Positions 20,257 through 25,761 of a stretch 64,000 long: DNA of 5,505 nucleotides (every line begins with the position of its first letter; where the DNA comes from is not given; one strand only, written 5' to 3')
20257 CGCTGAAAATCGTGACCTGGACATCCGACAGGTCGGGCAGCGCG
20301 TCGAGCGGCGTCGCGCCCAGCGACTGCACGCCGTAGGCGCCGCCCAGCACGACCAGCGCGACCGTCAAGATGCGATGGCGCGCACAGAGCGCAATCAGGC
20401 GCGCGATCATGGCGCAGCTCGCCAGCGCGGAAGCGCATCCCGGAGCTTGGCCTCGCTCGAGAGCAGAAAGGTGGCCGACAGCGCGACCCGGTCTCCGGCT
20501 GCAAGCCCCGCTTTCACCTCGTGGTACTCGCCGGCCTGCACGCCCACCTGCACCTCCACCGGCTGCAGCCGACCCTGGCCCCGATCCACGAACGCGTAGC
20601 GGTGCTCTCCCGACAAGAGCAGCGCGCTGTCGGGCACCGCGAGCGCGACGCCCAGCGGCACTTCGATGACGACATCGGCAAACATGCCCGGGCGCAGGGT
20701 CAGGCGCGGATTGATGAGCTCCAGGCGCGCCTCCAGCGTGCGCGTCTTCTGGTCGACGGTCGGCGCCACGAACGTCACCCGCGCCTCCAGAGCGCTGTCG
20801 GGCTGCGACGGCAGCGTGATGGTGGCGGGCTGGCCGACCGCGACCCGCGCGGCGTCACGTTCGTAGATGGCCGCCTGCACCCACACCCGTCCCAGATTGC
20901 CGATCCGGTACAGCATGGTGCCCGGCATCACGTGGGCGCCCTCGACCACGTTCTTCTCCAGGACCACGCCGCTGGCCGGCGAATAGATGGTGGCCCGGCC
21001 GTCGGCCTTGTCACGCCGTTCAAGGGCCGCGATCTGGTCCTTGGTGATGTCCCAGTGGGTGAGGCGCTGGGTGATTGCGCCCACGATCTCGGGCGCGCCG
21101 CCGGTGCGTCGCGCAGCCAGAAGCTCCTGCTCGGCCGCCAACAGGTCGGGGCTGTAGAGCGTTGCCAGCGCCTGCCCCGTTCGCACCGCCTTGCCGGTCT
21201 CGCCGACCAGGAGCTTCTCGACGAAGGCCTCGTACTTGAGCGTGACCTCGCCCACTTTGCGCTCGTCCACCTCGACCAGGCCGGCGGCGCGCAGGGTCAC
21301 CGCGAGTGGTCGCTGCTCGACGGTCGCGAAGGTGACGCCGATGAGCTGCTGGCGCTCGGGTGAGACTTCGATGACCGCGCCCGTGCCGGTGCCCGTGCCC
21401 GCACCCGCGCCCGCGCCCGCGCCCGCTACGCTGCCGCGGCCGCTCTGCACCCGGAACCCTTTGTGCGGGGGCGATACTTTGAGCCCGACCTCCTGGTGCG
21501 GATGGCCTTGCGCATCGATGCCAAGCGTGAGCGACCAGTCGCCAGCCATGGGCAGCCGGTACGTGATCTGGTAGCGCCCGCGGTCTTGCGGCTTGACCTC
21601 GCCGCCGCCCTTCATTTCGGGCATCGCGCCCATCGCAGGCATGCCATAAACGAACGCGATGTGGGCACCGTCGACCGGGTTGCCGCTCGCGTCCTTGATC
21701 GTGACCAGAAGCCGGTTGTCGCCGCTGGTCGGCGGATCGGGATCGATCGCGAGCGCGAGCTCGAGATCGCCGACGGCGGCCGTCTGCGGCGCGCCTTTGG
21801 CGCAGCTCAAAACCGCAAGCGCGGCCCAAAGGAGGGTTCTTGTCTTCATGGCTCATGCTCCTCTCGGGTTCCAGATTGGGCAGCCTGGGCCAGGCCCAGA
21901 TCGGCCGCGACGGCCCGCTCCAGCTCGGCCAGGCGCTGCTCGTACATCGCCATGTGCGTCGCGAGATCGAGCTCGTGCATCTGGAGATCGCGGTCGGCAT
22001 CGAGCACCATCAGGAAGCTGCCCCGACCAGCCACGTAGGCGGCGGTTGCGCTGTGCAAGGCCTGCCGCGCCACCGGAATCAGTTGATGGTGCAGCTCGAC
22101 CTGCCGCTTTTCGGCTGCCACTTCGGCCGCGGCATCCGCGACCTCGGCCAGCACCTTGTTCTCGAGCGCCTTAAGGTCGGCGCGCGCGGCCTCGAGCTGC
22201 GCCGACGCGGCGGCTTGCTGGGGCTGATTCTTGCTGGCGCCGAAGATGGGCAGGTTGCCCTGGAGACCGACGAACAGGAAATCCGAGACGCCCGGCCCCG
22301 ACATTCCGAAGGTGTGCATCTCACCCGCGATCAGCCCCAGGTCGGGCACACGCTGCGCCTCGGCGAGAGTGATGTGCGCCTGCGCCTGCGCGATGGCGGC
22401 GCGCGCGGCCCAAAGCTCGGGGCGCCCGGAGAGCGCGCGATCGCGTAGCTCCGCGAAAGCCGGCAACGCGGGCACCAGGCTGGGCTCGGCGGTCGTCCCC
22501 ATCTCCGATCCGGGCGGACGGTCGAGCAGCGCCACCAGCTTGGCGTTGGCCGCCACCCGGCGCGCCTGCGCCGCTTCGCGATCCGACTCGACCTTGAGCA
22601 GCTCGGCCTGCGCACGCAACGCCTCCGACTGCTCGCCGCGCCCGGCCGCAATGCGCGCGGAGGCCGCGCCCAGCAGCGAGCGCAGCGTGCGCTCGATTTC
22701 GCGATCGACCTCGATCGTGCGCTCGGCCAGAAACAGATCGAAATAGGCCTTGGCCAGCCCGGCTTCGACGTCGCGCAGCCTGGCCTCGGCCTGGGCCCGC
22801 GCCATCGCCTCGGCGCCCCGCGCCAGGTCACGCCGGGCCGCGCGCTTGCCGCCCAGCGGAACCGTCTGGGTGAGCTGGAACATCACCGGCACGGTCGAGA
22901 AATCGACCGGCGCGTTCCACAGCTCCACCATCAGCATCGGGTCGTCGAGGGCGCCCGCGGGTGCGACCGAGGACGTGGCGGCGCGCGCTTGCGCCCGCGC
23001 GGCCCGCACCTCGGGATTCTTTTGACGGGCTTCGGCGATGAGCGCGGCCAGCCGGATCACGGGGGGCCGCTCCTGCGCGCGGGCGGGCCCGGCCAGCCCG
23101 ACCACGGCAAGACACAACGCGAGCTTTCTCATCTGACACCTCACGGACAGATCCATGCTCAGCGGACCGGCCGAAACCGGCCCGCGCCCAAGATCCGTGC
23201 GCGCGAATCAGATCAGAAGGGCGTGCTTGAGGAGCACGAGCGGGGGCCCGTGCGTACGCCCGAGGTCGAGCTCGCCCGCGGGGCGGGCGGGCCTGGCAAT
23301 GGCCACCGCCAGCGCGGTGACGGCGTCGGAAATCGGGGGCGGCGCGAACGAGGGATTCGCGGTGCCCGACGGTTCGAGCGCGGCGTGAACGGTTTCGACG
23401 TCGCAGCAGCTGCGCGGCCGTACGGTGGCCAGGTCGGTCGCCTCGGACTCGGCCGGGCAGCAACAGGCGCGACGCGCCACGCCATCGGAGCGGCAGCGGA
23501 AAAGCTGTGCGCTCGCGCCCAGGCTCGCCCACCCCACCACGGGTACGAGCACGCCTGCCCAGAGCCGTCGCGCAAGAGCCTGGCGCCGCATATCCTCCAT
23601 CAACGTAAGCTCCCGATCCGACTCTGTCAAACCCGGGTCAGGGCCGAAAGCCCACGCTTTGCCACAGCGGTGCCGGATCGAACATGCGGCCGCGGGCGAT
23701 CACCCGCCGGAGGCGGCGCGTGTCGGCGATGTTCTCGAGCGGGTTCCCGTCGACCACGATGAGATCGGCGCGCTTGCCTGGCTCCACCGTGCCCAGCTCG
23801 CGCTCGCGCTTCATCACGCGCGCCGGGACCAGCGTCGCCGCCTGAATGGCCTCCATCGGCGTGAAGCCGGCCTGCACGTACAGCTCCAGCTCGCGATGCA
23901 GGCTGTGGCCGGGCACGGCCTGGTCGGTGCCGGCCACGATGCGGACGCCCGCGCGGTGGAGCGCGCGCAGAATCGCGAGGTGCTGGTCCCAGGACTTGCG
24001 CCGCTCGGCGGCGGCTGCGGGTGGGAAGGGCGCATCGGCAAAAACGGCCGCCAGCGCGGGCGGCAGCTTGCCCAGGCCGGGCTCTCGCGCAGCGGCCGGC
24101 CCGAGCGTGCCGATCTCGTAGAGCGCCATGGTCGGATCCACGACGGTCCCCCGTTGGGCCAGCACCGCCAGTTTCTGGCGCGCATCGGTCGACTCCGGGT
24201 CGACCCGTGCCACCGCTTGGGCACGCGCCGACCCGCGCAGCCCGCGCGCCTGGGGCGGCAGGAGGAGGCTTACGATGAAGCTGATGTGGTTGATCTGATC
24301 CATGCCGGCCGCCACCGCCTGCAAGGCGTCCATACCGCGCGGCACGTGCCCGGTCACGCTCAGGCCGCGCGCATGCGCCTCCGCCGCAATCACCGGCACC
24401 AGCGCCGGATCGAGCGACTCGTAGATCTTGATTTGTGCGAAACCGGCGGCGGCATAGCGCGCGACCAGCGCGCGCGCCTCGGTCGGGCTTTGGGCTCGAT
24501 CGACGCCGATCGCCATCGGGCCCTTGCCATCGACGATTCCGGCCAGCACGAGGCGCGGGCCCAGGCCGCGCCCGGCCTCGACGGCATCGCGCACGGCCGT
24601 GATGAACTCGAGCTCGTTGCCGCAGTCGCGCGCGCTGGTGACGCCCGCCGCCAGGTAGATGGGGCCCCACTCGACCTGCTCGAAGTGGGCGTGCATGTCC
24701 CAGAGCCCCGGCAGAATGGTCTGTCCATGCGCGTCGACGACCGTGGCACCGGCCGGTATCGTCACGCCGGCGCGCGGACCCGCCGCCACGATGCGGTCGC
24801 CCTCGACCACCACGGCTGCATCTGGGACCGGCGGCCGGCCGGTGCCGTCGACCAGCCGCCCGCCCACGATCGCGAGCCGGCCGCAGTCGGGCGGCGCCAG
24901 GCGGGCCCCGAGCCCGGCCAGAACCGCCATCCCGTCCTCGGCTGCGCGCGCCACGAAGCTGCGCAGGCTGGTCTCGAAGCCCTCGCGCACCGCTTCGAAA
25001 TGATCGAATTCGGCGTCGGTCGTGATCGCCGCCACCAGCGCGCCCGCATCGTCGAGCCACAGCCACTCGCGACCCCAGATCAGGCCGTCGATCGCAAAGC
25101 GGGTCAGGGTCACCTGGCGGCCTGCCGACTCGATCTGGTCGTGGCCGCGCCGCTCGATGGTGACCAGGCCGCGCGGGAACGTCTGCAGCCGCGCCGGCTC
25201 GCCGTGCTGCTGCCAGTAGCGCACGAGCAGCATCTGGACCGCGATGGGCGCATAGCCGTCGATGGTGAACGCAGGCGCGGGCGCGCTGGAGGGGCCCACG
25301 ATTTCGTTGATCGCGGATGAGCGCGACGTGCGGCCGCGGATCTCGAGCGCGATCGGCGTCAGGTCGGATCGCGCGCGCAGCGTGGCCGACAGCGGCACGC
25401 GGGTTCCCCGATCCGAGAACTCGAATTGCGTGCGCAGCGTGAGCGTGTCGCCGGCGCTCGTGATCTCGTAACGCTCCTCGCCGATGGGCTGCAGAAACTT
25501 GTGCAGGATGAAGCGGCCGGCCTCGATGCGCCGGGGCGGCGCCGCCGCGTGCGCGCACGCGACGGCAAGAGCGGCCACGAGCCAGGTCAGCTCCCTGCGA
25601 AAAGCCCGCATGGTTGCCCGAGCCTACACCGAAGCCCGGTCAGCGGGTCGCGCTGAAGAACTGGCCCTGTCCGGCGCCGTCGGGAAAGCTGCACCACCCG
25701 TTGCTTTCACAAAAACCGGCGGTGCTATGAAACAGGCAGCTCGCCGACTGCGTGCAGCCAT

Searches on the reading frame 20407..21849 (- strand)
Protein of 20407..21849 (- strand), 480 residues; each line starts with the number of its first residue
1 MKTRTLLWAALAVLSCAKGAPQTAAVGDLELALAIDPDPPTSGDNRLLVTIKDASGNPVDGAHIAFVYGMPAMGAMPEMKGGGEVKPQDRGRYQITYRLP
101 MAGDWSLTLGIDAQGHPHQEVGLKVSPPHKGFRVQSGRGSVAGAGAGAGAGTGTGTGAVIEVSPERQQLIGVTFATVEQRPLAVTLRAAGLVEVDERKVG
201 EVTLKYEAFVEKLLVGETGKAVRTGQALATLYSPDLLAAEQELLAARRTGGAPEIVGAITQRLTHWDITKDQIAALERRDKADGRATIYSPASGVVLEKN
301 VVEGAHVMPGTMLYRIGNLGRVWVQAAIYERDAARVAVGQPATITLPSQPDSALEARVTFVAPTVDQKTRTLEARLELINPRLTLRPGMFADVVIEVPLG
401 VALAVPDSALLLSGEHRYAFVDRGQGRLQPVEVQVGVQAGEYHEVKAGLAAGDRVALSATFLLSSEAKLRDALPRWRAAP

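Call 8: search_protein_families(library=pfam, proteins=[window:20407-21849:-], max_evalue=0.001)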
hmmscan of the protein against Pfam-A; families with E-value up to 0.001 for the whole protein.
window:20407-21849:- (480 aa): 5 families
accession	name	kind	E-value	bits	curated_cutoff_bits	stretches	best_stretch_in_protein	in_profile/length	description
PF16576.10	HlyD_D23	-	3.8e-69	232.7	30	1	182-391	2-214/214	Barrel-sandwich domain of CusB or HlyD membrane-fusion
PF13437.12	HlyD_3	-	8.9e-23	81.5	22.2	1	287-388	1-106/106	HlyD family secretion protein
PF13115.11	YtkA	-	1.4e-16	61.3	25.9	1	24-109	2-84/85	YtkA-like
PF16572.11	HlyD_D4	-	6.6e-06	26.3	26.4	1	228-281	1-54/55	Long alpha hairpin domain of cation efflux system protein, CusB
PF13533.13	Biotin_lipoyl_2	-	0.00033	20.8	29.8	0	287-316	2-31/32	Biotin-lipoyl like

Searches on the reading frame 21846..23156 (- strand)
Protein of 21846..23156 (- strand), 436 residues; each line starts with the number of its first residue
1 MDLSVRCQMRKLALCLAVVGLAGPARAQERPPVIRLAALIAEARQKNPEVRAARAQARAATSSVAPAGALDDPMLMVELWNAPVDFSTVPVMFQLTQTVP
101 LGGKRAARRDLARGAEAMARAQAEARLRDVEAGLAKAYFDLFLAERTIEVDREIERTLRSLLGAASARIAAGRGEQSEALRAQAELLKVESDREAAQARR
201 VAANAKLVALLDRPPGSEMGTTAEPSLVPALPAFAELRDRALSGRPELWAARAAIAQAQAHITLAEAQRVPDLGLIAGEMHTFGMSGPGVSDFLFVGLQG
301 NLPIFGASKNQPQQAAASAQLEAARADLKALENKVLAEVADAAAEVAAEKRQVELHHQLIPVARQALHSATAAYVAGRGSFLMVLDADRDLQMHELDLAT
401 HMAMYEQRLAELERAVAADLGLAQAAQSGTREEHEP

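Call 8: search_protein_families(library=pfam, proteins=[window:21846-23156:-], max_evalue=0.001)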
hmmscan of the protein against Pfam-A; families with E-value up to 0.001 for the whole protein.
window:21846-23156:- (436 aa): 1 family
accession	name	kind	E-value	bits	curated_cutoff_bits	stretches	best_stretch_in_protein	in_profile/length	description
PF02321.23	OEP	-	7e-48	163.3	22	2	235-415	2-185/187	Outer membrane efflux protein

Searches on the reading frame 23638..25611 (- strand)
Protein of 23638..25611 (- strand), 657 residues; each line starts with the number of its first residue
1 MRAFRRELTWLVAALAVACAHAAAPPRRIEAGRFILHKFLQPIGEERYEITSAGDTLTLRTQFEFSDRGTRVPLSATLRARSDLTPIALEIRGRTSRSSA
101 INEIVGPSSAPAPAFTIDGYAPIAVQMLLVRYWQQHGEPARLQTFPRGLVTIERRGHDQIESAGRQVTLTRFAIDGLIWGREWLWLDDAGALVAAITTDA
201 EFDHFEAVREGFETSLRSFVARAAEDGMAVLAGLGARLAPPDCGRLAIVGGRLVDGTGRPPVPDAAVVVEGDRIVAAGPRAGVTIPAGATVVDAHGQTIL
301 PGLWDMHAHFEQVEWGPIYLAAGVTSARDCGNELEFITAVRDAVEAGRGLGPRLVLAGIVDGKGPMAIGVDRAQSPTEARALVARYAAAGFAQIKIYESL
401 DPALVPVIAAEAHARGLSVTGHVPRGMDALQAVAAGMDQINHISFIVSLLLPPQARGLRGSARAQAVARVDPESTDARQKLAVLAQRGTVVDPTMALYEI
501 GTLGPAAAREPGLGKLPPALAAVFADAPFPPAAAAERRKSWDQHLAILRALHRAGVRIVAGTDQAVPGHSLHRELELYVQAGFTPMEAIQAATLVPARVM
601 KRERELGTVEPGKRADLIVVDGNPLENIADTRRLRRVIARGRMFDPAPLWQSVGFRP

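Call 8: search_protein_families(library=pfam, proteins=[window:23638-25611:-], max_evalue=0.001)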
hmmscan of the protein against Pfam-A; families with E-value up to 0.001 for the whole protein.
window:23638-25611:- (657 aa): 2 families
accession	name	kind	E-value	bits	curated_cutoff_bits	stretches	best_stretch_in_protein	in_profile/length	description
PF01979.26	Amidohydro_1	-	2.6e-25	89.9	25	1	320-642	46-343/345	Amidohydrolase family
PF07969.17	Amidohydro_3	-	3.5e-13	50.3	29.7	1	546-642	357-469/472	Amidohydrolase family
